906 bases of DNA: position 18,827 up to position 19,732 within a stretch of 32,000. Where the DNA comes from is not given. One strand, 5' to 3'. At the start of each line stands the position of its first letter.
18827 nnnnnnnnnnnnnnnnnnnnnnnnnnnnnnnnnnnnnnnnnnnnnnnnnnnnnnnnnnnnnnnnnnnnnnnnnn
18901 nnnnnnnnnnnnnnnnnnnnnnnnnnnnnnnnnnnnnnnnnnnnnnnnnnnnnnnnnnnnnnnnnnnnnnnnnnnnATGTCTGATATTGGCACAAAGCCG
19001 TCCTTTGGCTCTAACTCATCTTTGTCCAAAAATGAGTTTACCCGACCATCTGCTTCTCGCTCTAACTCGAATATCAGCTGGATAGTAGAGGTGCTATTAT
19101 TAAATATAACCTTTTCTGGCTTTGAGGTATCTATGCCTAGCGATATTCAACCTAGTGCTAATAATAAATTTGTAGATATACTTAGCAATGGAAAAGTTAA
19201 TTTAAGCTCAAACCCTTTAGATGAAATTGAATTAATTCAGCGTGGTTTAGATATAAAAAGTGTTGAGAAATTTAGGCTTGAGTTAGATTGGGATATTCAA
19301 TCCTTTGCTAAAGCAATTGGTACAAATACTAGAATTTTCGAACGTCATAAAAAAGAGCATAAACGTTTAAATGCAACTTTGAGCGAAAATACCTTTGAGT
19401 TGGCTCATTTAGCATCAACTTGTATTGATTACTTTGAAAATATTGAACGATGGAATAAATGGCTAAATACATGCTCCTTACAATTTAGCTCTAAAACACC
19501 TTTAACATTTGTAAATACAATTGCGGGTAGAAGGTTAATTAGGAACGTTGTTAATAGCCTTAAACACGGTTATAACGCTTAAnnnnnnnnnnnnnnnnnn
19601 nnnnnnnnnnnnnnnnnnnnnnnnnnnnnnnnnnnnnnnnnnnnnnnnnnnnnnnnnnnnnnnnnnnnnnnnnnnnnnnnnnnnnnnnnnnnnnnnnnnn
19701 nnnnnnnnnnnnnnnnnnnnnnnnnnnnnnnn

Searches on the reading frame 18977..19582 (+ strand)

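Call 49: search_protein_families(library=pfam, proteins=[window:18977-19582:+], max_evalue=0.001)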
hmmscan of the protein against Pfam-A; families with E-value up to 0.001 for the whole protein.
window:18977-19582:+ (201 aa): 1 family
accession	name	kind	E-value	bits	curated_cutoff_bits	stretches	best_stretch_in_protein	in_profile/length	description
PF09722.15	Xre_MbcA_ParS_C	-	3.4e-06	27.4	24.5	1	151-198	4-51/51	Antitoxin Xre/MbcA/ParS C-terminal toxin-binding domain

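Call 76: search_protein_families(library=ncbifam, proteins=[window:18977-19582:+], max_evalue=0.01)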
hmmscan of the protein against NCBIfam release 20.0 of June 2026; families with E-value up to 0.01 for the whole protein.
window:18977-19582:+ (201 aa): 2 families
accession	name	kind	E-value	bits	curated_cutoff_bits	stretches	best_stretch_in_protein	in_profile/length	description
NF049845.1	Xre_ParS_antitoxin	subfamily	1.7e-22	79.6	90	1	90-199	1-110/112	type II RES/Xre toxin-antitoxin system antitoxin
TIGR02293.1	TAS_TIGR02293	hypoth_equivalog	3.1e-13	49.5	57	1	77-200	9-132/133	putative toxin-antitoxin system antitoxin component, TIGR02293 family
